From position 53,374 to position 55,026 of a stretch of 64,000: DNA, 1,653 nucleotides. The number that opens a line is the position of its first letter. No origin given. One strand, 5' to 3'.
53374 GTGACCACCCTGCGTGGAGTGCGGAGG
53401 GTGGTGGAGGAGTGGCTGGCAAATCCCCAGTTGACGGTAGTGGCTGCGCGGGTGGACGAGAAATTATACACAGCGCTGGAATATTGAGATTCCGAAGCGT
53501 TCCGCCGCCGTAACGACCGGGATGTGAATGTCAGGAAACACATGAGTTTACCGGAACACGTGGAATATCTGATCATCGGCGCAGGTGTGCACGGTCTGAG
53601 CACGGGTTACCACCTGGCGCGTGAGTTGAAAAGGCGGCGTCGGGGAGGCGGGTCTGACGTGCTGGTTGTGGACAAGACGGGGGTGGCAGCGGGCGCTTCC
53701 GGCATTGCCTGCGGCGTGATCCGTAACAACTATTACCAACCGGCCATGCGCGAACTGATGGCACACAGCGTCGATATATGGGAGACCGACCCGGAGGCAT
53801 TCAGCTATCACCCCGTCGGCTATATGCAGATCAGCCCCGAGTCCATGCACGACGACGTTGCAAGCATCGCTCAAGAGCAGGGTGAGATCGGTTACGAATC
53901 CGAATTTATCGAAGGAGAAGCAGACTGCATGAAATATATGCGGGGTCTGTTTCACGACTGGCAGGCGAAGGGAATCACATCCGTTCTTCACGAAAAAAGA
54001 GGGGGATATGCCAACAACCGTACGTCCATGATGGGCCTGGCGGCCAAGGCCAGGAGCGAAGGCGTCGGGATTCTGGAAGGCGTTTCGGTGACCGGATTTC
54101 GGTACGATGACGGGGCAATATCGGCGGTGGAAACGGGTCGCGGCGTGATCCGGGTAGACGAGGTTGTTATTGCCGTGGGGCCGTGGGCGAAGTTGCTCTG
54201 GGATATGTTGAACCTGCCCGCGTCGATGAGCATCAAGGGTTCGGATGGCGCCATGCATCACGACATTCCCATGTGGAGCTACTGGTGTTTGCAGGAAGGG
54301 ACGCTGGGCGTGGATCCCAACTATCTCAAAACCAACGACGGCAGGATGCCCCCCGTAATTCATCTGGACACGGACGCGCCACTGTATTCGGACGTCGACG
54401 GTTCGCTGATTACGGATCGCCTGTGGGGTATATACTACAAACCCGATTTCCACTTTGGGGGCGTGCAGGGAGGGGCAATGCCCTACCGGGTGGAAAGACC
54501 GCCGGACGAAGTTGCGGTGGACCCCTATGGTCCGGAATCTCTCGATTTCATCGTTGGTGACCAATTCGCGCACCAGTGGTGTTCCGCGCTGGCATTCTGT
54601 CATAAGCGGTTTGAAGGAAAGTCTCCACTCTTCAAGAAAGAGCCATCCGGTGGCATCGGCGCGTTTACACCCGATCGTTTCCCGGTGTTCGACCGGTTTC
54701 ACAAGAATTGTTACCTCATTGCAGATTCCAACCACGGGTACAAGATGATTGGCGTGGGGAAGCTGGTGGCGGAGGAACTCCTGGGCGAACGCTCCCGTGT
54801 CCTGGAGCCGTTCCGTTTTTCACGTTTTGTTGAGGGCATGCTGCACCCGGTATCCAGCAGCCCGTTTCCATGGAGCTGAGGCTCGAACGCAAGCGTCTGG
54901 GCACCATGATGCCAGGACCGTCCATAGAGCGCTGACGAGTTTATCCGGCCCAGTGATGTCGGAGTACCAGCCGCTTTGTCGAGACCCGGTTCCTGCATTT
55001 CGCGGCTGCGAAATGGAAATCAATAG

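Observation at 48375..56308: Candidate methylated-amine / one-carbon catabolic island adjacent to the formate dehydrogenase operon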

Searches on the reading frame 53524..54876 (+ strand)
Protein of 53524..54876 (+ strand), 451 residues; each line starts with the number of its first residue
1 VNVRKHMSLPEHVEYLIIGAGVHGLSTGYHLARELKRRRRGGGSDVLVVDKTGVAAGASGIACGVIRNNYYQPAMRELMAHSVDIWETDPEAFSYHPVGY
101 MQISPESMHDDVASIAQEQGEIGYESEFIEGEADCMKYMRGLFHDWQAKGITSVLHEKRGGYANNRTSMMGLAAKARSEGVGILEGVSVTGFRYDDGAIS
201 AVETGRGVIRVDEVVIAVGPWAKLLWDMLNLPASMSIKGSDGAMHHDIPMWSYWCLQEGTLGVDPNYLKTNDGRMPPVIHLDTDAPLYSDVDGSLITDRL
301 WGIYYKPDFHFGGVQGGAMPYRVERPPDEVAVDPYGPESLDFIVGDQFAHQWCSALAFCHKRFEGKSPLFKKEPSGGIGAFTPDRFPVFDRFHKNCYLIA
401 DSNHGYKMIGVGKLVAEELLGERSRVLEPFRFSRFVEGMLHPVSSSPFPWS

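Call 4: search_protein_families(library=pfam, proteins=[window:53524-54876:+], max_evalue=0.01)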
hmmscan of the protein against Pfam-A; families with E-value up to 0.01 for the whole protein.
window:53524-54876:+ (451 aa): 3 families
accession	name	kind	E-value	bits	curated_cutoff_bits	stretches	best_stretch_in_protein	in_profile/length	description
PF01266.30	DAO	-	6.9e-36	124.9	27.9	1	15-230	2-214/353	FAD dependent oxidoreductase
PF13454.12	NAD_binding_9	-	0.00064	20.2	21.8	0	17-57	2-38/155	FAD-NAD(P)-binding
PF07992.20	Pyr_redox_2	-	0.0057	16.6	26.1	0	172-220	189-237/291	Pyridine nucleotide-disulphide oxidoreductase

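Call 5: search_protein_families(library=ncbifam, proteins=[window:53524-54876:+], max_evalue=0.01)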
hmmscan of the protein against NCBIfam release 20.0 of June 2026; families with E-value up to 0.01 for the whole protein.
window:53524-54876:+ (451 aa): 11 families
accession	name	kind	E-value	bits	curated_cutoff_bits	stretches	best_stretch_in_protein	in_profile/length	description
TIGR01373.1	soxB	subfamily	1.5e-21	76.7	529.45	1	13-219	31-237/407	sarcosine oxidase subunit beta family protein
NF008425.0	PRK11259.1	equivalog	1.3e-14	53.9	257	1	12-234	4-217/377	N-methyl-L-tryptophan oxidase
TIGR02352.1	thiamin_ThiO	equivalog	6.3e-12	45.3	250.8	1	16-232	2-217/351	glycine oxidase ThiO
NF050086.1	pipecolate_AmaA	exception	3.7e-09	35.7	600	2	148-227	164-242/425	L-pipecolate oxidase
NF001933.0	PRK00711.1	subfamily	5.8e-09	35.5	383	1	164-231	199-266/429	D-amino acid dehydrogenase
TIGR01377.1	soxA_mon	subfamily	1.8e-08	33.5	479.65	1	16-229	4-207/381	amino oxidase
NF040813.1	pro_dh_Thprot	equivalog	0.00033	19.9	600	0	15-71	2-49/362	D-proline dehydrogenase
TIGR03329.1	Phn_aa_oxid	hypoth_equivalog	0.00044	19.2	632.8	0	170-248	187-261/460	putative aminophosphonate oxidoreductase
TIGR03364.1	HpnW_proposed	hypoth_equivalog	0.0031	16.7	285.1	1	15-222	3-197/365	TIGR03364 family FAD-dependent oxidoreductase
NF005560.0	PRK07233.1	equivalog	0.0031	16.4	252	0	16-34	4-22/435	hypothetical protein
NF008726.1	PRK11728.1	equivalog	0.0046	15.9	299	0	14-74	2-58/389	L-2-hydroxyglutarate oxidase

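Call 34: search_solved_structures(query=window:53524-54876:+, max_evalue=0.001)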
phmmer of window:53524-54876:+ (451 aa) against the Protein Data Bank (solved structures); distinct sequences matched with E-value up to 0.001: 13.
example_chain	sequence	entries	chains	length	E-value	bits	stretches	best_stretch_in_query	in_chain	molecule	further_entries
1y56_B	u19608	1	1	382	8.2e-16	61.1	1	9-235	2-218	sarcosine oxidase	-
3ada_B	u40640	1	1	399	2e-11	46.6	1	14-227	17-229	SARCOSINE OXIDASE BETA SUBUNIT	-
1vrq_B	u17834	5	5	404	2.1e-11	46.5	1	14-227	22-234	Sarcosine oxidase beta subunit | Subunit beta of sarcosine oxidase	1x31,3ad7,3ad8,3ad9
2gag_B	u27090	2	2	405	9e-11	44.4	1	14-229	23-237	heterotetrameric sarcosine oxidase beta-subunit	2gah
5i39_A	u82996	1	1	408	4.8e-09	38.8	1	8-232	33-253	L-amino acid deaminase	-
5hxw_A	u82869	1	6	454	7.7e-09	38.1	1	8-232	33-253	L-amino acid deaminase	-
5l46_A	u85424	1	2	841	3.2e-07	32.8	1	11-231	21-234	Dimethylglycine dehydrogenase, mitochondrial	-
4pab_A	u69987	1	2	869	4.6e-07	32.2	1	11-231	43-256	Dimethylglycine dehydrogenase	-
5fjm_A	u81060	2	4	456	1.5e-06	30.5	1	8-229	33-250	L-AMINO ACID DEAMINASE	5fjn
4p9s_A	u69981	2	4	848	1.6e-06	30.5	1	11-231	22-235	Dimethylglycine dehydrogenase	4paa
1pj5_A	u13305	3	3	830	2.6e-06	29.8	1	16-231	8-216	N,N-dimethylglycine oxidase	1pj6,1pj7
3gsi_A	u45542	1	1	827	3.1e-06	29.5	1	16-231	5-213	N,N-dimethylglycine oxidase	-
7exs_A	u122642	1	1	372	0.00011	24.3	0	175-234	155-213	Sarcosine oxidase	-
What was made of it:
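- Closest known: Heterotetrameric sarcosine oxidase beta subunit. Same: SoxB chains (and the related 1y56_B chain) are the best-scoring solved relatives, at 46-61 bits (call 34).
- Closest known: Heterotetrameric sarcosine oxidase beta subunit. Different: There are no SoxA, SoxD or SoxG partners (calls 5, 34).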

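Call 55: find_homologous_proteins(query=window:53542-54876:+, max_evalue=1e-10)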
Query window:53542-54876:+ (445 aa): 8000 proteins with E <= 1e-10 among 8000 candidates; the best 120 are listed.
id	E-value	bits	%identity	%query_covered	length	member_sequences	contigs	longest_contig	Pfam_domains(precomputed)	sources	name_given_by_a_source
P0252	1.2e-279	946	89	100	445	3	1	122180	PF01266.31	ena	-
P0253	2.0e-278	942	89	100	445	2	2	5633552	PF01266.31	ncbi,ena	-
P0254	3.5e-273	925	87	100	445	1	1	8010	PF01266.31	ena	-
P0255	3.2e-270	915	86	100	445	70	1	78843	PF01266.31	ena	-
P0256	5.0e-247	838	79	100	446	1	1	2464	PF01266.31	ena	-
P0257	5.1e-247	838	77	100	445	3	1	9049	PF01266.31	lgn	-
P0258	6.2e-247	838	77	100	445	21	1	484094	PF01266.31,PF07992.21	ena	-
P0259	4.9e-244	828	75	100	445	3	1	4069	PF01266.31,PF07992.21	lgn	-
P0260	3.6e-243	826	78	100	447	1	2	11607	PF01266.31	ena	-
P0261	1.1e-242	824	77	100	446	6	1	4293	PF01266.31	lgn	-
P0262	2.3e-240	816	74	100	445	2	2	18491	PF01266.31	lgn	-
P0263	1.2e-239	814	76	100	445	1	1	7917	PF01266.31,PF07992.21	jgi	jgi:glycine/D-amino acid oxidase-like deaminating enzyme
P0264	1.2e-239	814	76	100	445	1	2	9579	PF01266.31,PF07992.21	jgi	jgi:glycine/D-amino acid oxidase-like deaminating enzyme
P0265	1.4e-239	814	76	100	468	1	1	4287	PF01266.31,PF07992.21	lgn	-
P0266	4.1e-239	812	76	100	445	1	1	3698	PF01266.31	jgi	jgi:glycine/D-amino acid oxidase-like deaminating enzyme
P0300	1.5e-234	797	74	100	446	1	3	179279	PF01266.31,PF07992.21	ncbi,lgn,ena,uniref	ncbi:NAD(P)/FAD-dependent oxidoreductase [Rhodospirillaceae bacterium SYSU D60014]|uniref:NAD(P)/FAD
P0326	4.1e-233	792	75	100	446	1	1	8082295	PF01266.31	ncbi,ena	-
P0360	5.1e-231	786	73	100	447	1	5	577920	PF01266.31,PF07992.21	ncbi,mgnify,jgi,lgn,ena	mgnify:CR=1 FL=1|jgi:glycine/D-amino acid oxidase-like deaminating enzyme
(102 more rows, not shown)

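Call 56: find_encoding_contigs(protein=P0300, flank=8000, max_places=1)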
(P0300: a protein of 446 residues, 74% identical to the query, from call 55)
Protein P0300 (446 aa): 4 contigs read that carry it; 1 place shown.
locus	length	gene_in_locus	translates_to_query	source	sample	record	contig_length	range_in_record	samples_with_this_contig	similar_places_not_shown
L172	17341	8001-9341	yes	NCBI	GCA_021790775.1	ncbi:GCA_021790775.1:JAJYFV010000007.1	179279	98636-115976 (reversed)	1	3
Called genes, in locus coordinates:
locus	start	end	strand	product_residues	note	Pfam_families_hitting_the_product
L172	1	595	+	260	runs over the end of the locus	PF00528:BPD_transp_1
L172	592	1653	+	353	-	PF00005:ABC_tran, PF13304:AAA_21 (faint), PF08402:TOBE_2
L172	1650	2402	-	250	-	PF00753:Lactamase_B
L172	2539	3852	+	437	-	PF05711:TylF, PF13578:Methyltransf_24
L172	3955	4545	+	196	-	PF00174:Oxidored_molyb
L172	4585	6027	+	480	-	PF00512:HisKA, PF02518:HATPase_c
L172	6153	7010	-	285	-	PF00892:EamA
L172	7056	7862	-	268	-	PF00392:GntR, PF07729:FCD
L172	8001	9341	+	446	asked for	PF01266:DAO, PF07992:Pyr_redox_2 (faint)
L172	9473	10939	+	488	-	PF00120:Gln-synt_C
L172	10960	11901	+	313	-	PF13522:GATase_6, PF13537:GATase_7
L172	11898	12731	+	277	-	PF01493:GXGXG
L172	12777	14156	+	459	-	PF01645:Glu_synthase, PF01070:FMN_dh, PF00478:IMPDH (weak), PF03060:NMO (weak)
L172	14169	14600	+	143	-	-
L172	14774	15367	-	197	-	-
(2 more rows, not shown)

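Call 57: find_encoding_contigs(protein=P0326, flank=8000, max_places=1)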
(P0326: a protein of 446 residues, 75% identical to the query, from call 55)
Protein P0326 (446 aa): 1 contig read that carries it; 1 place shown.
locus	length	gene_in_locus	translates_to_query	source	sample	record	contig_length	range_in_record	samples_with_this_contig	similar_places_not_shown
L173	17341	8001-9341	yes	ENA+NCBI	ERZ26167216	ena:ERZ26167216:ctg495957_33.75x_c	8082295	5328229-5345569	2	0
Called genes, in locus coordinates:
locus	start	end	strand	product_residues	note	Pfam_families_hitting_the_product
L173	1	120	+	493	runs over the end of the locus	PF00120:Gln-synt_C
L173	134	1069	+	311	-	PF13230:GATase_4 (weak), PF13522:GATase_6, PF13537:GATase_7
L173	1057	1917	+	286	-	PF01493:GXGXG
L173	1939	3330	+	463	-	PF01645:Glu_synthase, PF01070:FMN_dh, PF00478:IMPDH (weak), PF03060:NMO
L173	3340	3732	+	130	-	-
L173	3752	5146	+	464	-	PF02771:Acyl-CoA_dh_N, PF02770:Acyl-CoA_dh_M (weak), PF00441:Acyl-CoA_dh_1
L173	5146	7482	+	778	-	PF09347:DUF1989, PF01571:GCV_T, PF08669:GCV_T_C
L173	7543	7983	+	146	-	PF01613:Flavin_Reduct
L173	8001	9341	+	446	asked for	PF01266:DAO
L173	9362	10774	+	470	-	PF00909:Ammonium_transp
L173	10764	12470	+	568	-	PF01268:FTHFS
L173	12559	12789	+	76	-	-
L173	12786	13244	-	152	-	-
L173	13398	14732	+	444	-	PF00120:Gln-synt_C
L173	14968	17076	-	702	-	PF01869:BcrAD_BadFG (faint), PF05378:Hydant_A_N, PF01968:Hydantoinase_A, PF19278:Hydant_A_C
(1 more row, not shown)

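Call 58: find_encoding_contigs(protein=P0360, flank=8000, max_places=2)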
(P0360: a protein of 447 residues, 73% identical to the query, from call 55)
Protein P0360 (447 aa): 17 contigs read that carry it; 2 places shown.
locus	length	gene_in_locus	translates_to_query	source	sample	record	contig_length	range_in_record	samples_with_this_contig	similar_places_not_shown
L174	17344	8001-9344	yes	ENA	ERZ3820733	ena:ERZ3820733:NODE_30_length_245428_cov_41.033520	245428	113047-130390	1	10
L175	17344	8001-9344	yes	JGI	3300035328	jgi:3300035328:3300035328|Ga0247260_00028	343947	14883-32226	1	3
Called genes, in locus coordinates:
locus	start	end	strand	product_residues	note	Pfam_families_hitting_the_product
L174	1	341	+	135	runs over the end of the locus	PF00571:CBS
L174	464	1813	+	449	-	PF13458:Peripla_BP_6, PF13433:Peripla_BP_5 (weak)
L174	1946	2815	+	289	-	PF02653:BPD_transp_2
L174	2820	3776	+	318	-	PF02653:BPD_transp_2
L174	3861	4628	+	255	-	PF00005:ABC_tran, PF13304:AAA_21 (faint), PF12399:BCA_ABC_TP_C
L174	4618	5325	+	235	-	PF00005:ABC_tran, PF13304:AAA_21 (faint)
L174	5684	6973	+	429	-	PF07992:Pyr_redox_2 (faint), PF00890:FAD_binding_2 (weak), PF01266:DAO, PF01593:Amino_oxidase (faint), PF03486:HI0933_like (faint), PF13450:NAD_binding_8 (weak), PF13738:Pyr_redox_3 (faint)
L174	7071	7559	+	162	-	-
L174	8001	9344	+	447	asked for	PF01266:DAO, PF07992:Pyr_redox_2 (faint)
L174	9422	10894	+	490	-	PF00120:Gln-synt_C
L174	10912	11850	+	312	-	PF13522:GATase_6, PF13537:GATase_7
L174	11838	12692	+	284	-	PF01493:GXGXG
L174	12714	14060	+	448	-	PF01645:Glu_synthase, PF01070:FMN_dh, PF03060:NMO (faint), PF00478:IMPDH (weak)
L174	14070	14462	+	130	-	-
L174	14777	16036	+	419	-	PF01266:DAO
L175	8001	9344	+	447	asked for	PF01266:DAO, PF07992:Pyr_redox_2 (faint)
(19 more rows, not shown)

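Call 61: search_dna_similar(query=window:53542-54876:+, collection=plasmids, mode=protein, max_evalue=1e-50, max_rows=25)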
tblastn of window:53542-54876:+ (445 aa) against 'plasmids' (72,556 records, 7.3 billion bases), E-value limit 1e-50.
No match.

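Call 62: search_dna_similar(query=window:53542-54876:+, collection=plasmids, mode=protein, max_evalue=1e-10, max_rows=15)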
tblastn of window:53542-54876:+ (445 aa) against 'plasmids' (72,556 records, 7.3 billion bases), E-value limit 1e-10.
Records with a match: 119; places in all: 122; records where one place covers at least 80% of the query: 7.
Best place of each record, by identity: <60% 119.
By first word of the organism name: Phaeobacter 57; Paracoccus 16; Rhizobium 9; Ruegeria 4; Aminobacter 4; Haladaptatus 3; Bacillus 3; Sinorhizobium 3; Parasedimentitalea 2; Methylobacterium 2; and 16 more.
By predicted mobility (MOB-suite, as given by PLSDB): non-mobilizable 114; conjugative 3; mobilizable 2.
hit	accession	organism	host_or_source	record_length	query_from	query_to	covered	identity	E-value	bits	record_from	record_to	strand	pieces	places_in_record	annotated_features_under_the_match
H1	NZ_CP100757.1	Natrinema gelatinilyticum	marine sediment,sediment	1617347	19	429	92%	27.8%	4e-18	95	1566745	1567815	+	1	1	record has no annotation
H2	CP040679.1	Halostella pelagica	pure culture,isolated from salted brown ...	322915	20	432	93%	24.8%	1e-16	91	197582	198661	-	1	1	record has no annotation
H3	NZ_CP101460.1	Natrononativus amylolyticus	cell culture,sediment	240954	10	411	90%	25.3%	9e-16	87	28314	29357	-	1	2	FAD-dependent oxidoreductase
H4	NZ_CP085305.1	Haladaptatus pallidirubidus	cell culture,saline soil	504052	19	429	92%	24.0%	4e-11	73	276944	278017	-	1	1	FAD-dependent oxidoreductase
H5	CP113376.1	Bacillus paranthracis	bovine,mixed culture ...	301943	51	434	86%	24.4%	2e-13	81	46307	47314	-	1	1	FAD-dependent oxidoreductase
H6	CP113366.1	Bacillus paranthracis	bovine,mixed culture ...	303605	51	434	86%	24.4%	2e-13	81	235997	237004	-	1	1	FAD-dependent oxidoreductase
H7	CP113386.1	Bacillus paranthracis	bovine,mixed culture ...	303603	51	434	86%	24.4%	2e-13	81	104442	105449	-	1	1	FAD-dependent oxidoreductase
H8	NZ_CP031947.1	Ruegeria sp. AD91A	-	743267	2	323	72%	25.2%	2e-12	77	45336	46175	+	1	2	FAD-dependent oxidoreductase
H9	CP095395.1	Natribaculum longum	cell culture,saline soil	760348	19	311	66%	26.2%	8e-11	72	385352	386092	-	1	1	none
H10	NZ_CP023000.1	Rhizobium sp. 11515TR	Cell culture,agricultural soil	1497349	5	226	50%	29.0%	5e-11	73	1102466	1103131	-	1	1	record has no annotation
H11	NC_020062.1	Rhizobium tropici CIAT 899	Phaseolus vulgaris root nodule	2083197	6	226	50%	29.1%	1e-10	72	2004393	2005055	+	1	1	record has no annotation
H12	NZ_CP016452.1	Sinorhizobium sp. RAC02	Microbial isolate,Algal phycosphere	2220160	3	229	51%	28.2%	3e-13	79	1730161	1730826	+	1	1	none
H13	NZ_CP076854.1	Rhizobium sp. WYJ-E13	Curcuma wenyujin Y.H. Chen et C. ...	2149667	6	226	50%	28.9%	9e-11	72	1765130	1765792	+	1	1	none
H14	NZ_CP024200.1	Thalassospira marina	-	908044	4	212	47%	30.6%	6e-11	72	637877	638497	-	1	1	sarcosine oxidase subunit beta family protein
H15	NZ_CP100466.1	Halomicrococcus gelatinilyticus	cell culture,sediment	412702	2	228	51%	28.0%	9e-12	75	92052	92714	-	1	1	FAD-dependent oxidoreductase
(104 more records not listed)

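Call 76: predict_structure(alignment_id=A5)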
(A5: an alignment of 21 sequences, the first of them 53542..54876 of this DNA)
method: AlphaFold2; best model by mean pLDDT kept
length: 445 residues; sequences in the alignment: 21
mean_pLDDT: 53.2   pTM: 0.64
mean pLDDT of the five models: 53.2, 50.8, 50.6, 48.9, 42.8
residues with pLDDT >= 90: 50; 70-90: 66; 50-70: 90; < 50: 239
segments of 3 or more residues with pLDDT < 50: 50-102, 136-138, 140-142, 151-158, 232-234, 249-322, 324-382, 396-401, 418-445
pLDDT, mean of each block of 10 residues (from residue 1): 89 79 90 92 73 34 34 34 31 35 56 64 66 54 53 44 78 92 89 92 93 63 70 51 55 40 39 34 32 27 25 32 41 29 31 33 30 28 67 53 64 66 40 31 25
secondary structure, 60 per line:
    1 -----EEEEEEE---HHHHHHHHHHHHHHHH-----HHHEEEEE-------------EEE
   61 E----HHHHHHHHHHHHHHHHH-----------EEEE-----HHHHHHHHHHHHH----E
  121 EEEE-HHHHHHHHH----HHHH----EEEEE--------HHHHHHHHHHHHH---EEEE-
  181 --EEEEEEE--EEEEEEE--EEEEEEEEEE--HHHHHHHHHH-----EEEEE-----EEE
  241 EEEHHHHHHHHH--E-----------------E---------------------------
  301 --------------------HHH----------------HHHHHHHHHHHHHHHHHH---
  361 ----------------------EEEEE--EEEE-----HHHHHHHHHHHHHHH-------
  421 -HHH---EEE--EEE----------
elements in order: E6-12 H16-31 E40-44 E58-61 H66-82 E94-97 H103-115 E120-124 H126-134 H139-142 E147-151 H160-172 E176-179 E183-189 E192-198 E201-210 H213-222 E228-232 E238-243 H244-252 H340-357 E383-387 E390-393 H399-413 E428-430 E433-435
